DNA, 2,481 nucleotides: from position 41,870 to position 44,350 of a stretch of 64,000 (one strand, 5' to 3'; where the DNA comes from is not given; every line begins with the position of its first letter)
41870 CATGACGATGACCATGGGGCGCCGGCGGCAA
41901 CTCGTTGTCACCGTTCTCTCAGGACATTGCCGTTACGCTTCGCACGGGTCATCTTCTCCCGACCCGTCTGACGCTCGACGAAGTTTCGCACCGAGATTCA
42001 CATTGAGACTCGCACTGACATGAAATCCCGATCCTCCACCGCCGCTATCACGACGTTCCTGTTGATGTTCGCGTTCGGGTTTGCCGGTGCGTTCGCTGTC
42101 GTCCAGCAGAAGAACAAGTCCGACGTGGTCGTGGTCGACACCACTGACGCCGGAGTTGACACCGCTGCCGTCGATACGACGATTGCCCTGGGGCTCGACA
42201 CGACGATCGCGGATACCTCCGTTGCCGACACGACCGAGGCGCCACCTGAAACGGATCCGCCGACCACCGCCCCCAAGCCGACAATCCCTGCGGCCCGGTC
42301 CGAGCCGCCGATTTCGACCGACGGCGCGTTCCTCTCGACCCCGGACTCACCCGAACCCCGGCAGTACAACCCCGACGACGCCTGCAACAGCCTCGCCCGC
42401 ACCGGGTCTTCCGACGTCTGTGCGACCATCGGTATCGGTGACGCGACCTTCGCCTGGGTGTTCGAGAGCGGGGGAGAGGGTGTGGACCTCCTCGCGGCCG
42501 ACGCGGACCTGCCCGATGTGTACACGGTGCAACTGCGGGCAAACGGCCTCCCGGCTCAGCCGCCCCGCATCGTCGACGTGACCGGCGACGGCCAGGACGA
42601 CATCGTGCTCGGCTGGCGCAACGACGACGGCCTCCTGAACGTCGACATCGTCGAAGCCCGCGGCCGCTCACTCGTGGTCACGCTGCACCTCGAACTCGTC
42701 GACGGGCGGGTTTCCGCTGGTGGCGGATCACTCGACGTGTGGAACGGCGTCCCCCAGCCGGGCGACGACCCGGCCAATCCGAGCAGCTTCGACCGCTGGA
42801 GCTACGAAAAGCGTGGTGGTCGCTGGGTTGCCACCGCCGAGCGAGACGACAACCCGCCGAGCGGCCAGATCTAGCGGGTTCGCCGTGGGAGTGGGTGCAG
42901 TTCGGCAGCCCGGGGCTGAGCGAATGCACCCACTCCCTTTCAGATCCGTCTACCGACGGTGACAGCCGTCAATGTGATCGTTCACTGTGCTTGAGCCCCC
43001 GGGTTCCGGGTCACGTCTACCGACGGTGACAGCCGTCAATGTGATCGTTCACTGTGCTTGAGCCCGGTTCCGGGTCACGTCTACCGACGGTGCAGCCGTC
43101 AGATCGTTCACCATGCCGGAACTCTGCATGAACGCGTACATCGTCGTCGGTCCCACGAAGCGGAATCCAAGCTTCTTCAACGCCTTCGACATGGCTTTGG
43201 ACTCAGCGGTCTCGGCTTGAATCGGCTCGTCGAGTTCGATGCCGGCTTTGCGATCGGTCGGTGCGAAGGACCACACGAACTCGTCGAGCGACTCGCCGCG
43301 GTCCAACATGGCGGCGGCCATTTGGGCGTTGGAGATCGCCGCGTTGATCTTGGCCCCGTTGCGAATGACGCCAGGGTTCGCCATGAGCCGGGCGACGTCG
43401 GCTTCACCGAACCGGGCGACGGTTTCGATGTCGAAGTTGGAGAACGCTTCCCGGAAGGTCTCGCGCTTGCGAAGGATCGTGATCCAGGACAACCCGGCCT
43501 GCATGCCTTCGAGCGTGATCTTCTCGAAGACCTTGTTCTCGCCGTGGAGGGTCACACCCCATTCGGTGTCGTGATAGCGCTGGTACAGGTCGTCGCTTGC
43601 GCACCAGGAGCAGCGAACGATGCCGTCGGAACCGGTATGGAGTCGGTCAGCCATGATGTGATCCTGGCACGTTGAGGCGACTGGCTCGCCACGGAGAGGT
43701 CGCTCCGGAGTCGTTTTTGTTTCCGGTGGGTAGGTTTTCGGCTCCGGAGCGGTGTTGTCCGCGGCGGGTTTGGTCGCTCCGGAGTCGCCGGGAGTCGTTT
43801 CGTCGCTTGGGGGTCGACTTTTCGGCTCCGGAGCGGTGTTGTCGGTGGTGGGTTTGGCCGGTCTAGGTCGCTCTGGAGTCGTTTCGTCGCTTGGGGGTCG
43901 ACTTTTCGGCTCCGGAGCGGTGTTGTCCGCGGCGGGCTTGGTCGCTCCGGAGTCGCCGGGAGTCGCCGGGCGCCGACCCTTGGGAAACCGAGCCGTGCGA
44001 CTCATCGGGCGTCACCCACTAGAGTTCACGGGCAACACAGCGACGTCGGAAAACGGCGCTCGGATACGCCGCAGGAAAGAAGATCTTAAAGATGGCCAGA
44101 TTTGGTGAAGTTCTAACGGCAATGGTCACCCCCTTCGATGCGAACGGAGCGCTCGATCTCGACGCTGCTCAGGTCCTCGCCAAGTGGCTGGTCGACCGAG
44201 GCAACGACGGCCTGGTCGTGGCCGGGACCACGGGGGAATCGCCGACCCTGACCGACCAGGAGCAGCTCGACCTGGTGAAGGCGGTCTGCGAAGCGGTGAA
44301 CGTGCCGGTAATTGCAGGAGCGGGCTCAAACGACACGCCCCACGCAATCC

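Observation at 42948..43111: The 3' end of tag is triplicated in tandem, and the canonical zinc-ligand C-terminus survives only in the two unattached copies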

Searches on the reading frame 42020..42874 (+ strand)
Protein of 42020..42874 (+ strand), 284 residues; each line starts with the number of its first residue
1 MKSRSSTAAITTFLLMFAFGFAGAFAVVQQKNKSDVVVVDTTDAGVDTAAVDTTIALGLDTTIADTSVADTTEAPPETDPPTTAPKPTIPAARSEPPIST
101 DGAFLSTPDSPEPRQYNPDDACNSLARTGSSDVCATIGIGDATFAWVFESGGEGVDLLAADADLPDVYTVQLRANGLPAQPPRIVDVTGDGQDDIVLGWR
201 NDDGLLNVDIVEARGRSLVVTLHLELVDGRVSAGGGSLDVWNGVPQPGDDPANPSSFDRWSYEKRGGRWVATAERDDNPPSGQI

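Call 43: find_encoding_contigs(protein=window:42020-42874:+, flank=1500, max_places=4)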
Protein window:42020-42874:+ (284 aa): no gene with exactly this product is on record in the collection.

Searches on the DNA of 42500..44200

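Call 54: search_rna_families(source=window, start=42500, end=44200, threshold=evalue, max_evalue=1)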
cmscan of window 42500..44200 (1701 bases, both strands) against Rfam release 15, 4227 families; matches with E-value up to 1: 2.
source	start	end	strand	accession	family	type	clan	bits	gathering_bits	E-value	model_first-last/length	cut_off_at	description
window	42519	42600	-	RF01383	GRIK4_3p_UTR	Gene;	-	21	38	0.23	1-94/94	no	GRIK4 3 prime UTR element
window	43629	43793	+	RF02471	Ms_IGR-5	Gene; sRNA;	-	18.5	45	0.14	1-184/184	no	Actinobacteria sRNA Ms_IGR-5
